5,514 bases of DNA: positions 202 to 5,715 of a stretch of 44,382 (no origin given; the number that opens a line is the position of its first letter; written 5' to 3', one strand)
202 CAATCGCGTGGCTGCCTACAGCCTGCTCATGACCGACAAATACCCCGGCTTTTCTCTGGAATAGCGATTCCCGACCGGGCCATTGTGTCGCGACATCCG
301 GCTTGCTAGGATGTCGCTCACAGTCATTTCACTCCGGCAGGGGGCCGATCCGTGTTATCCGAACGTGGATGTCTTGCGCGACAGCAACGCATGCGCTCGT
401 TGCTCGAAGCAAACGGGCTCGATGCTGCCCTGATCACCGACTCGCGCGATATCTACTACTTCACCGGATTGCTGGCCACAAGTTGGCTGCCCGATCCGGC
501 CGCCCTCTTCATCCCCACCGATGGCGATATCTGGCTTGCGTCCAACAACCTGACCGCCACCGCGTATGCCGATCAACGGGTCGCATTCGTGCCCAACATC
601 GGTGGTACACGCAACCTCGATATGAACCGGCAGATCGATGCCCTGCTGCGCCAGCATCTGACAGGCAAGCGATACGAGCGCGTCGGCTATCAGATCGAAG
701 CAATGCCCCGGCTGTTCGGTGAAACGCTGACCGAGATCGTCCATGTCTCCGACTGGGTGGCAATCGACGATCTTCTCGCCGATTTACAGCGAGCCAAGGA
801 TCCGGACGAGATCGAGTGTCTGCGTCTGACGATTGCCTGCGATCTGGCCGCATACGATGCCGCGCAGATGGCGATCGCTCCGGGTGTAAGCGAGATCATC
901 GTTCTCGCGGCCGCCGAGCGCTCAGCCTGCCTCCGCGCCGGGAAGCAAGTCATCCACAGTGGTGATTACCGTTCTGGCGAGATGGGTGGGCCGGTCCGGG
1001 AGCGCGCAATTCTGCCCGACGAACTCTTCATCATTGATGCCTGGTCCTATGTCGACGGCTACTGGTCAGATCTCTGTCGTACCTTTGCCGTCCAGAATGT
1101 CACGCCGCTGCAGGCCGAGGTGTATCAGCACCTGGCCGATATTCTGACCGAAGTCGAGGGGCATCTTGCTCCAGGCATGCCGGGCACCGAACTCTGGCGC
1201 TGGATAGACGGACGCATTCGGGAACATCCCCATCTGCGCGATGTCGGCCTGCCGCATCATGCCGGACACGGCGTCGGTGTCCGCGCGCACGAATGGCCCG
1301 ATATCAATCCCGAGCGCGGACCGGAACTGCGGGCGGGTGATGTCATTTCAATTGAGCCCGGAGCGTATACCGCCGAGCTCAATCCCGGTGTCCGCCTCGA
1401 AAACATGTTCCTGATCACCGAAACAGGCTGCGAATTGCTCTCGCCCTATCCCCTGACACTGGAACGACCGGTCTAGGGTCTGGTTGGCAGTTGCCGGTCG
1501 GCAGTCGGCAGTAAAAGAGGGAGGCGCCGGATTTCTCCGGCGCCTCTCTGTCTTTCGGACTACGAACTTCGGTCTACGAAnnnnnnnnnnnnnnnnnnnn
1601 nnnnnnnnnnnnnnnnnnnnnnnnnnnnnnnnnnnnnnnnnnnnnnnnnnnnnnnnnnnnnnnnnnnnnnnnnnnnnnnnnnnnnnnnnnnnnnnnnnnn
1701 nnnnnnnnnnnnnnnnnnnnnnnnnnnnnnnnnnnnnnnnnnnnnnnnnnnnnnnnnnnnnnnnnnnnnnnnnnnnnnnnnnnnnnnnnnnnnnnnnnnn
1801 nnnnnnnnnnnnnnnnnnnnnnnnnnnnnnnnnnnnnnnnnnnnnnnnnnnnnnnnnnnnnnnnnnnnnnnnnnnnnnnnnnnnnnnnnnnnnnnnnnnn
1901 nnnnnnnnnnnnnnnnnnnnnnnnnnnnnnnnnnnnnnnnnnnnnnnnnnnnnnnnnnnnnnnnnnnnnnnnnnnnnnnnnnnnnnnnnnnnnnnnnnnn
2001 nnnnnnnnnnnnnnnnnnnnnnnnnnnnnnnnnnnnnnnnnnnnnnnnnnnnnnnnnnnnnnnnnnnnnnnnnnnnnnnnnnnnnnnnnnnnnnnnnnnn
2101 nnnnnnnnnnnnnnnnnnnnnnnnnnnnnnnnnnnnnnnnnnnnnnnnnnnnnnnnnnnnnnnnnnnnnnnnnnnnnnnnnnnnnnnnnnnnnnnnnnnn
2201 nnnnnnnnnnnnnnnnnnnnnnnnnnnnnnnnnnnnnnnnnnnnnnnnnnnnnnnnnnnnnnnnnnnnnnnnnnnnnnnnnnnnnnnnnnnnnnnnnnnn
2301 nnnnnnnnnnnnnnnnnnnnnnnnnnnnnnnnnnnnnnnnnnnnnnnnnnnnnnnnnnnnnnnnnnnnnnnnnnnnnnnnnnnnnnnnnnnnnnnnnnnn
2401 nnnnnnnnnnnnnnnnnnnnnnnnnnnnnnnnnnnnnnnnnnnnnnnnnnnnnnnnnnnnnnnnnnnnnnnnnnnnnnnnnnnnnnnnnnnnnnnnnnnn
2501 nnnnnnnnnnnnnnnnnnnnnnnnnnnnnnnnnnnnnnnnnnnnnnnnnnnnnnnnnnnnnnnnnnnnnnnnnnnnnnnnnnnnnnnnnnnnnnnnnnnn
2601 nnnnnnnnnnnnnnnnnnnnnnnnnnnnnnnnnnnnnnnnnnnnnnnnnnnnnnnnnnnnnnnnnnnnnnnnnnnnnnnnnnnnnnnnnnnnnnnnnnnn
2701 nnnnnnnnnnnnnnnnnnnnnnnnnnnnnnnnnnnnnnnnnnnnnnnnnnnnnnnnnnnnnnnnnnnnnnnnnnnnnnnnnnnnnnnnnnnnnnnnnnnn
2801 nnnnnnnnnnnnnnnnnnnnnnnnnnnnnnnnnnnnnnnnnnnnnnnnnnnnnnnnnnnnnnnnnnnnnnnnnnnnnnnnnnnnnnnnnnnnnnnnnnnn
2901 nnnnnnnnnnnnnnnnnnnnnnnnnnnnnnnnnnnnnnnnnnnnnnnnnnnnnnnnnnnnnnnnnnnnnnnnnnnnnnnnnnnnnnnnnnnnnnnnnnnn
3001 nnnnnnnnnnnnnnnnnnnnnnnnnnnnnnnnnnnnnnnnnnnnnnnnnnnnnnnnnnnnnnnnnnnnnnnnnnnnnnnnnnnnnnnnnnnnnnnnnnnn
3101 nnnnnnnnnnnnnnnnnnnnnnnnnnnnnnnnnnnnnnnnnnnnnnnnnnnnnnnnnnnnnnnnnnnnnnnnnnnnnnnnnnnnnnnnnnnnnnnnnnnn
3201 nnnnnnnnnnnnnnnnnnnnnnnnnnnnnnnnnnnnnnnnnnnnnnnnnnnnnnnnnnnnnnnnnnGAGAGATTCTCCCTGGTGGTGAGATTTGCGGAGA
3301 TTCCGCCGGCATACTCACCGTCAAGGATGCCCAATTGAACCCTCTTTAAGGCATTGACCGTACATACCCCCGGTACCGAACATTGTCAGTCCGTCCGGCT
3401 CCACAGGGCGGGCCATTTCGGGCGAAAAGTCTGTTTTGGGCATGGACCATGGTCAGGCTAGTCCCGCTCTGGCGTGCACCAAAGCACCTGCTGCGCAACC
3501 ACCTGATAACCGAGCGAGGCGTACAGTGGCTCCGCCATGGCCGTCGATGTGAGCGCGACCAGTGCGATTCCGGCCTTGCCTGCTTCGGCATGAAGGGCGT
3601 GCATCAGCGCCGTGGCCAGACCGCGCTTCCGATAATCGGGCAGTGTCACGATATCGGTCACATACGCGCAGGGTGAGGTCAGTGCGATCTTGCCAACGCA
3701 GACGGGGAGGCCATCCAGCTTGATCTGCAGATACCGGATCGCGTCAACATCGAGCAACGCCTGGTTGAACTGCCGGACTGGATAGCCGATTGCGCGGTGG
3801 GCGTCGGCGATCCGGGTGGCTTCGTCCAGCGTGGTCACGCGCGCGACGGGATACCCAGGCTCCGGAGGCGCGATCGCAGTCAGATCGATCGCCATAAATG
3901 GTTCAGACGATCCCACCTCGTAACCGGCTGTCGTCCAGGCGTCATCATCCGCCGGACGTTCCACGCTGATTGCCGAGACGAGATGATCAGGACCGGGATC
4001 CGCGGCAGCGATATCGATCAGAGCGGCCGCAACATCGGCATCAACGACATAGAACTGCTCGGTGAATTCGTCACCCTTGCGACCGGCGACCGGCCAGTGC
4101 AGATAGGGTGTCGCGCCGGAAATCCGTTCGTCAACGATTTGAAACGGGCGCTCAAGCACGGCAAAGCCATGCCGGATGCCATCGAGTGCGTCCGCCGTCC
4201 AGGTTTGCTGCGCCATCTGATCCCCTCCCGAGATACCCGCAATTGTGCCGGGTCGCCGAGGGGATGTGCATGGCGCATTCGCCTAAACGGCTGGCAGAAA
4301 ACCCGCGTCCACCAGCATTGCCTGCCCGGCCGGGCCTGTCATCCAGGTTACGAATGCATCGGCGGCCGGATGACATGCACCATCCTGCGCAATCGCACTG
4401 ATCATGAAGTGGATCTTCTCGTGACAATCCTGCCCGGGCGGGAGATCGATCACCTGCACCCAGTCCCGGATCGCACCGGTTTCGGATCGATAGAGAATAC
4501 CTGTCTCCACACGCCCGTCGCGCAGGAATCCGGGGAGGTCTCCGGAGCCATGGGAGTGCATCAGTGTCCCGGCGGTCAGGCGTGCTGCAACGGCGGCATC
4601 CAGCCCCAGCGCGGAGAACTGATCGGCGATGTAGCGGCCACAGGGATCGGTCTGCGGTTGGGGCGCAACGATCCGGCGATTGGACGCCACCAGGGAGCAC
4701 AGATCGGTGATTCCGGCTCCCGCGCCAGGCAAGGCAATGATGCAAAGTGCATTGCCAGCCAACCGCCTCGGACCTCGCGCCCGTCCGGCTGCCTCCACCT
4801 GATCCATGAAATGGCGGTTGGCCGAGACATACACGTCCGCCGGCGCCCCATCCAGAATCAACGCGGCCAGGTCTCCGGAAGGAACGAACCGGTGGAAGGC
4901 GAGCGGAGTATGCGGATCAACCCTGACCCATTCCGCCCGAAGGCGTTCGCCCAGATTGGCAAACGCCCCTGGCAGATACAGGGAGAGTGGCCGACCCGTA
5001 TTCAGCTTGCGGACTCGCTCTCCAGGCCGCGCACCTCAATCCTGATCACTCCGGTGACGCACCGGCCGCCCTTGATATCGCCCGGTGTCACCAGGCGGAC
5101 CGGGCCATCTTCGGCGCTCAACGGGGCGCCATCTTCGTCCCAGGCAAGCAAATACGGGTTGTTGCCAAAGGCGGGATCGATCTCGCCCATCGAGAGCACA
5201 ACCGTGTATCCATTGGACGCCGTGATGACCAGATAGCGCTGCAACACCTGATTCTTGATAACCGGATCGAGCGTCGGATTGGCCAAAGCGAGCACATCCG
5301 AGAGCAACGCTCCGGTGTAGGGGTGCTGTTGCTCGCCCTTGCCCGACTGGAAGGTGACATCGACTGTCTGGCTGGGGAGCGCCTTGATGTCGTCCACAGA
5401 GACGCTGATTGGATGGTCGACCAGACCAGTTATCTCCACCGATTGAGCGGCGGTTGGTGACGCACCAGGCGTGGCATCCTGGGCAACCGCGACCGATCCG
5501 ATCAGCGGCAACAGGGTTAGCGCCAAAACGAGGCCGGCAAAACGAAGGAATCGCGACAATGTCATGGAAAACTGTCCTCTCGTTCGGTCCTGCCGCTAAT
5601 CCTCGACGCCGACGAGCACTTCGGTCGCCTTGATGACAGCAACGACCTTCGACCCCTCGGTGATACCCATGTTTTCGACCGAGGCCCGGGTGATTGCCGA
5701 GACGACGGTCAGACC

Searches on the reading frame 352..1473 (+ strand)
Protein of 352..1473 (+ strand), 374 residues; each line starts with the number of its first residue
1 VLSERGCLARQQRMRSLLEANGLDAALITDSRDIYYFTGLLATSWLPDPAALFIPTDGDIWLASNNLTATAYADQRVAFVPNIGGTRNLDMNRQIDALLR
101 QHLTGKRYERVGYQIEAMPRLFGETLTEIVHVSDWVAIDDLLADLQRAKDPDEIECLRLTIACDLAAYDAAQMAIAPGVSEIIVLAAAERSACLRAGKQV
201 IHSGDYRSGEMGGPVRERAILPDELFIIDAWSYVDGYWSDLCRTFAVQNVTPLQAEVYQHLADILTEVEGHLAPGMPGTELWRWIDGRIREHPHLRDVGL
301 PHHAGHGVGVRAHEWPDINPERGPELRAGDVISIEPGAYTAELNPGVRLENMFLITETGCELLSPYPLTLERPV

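Call 38: search_protein_families(library=pfam, proteins=[window:352-1473:+], max_evalue=0.001)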
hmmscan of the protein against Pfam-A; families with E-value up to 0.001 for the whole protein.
window:352-1473:+ (374 aa): 2 families
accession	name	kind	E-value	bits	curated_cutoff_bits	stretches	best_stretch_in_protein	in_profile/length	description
PF00557.29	Peptidase_M24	-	4.5e-32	112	23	1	156-357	2-208/208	Metallopeptidase family M24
PF01321.24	Creatinase_N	-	3.5e-11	44.2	22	1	10-144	1-124/128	Creatinase/Prolidase N-terminal domain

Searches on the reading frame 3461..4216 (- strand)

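Call 54: search_protein_families(library=pfam, proteins=[window:3461-4216:-], max_evalue=0.001)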
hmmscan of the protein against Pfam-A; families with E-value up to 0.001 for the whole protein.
window:3461-4216:- (252 aa): 5 families
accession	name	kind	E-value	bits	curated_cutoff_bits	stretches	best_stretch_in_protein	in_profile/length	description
PF13527.13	Acetyltransf_9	-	2.9e-10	40.7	25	1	182-239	71-126/127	Acetyltransferase (GNAT) domain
PF13508.13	Acetyltransf_7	-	7e-10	39.6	27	1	175-238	16-83/84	Acetyltransferase (GNAT) domain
PF13673.13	Acetyltransf_10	-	5.2e-09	36.6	23.6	1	173-243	42-113/128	Acetyltransferase (GNAT) domain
PF00583.31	Acetyltransf_1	-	1.2e-08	35.7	20.7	1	153-237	27-116/116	Acetyltransferase (GNAT) family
PF08445.16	FR47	-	1.2e-05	25.7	22.1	1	179-243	17-83/86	FR47-like protein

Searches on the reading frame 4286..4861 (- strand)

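Call 54: search_protein_families(library=pfam, proteins=[window:4286-4861:-], max_evalue=0.001)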
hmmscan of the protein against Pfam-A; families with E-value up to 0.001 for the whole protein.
window:4286-4861:- (192 aa): 1 family
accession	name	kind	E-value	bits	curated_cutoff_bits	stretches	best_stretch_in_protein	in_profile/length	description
PF13531.11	SBP_bac_11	-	1.3e-30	107.3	25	1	1-188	41-226/227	Bacterial extracellular solute-binding protein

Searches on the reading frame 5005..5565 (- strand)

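Call 54: search_protein_families(library=pfam, proteins=[window:5005-5565:-], max_evalue=0.001)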
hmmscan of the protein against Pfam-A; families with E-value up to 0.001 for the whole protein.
window:5005-5565:- (187 aa): 1 family
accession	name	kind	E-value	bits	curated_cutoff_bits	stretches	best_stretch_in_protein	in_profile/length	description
PF00174.25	Oxidored_molyb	-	3.7e-14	53.1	24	1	41-184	12-166/169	Oxidoreductase molybdopterin binding domain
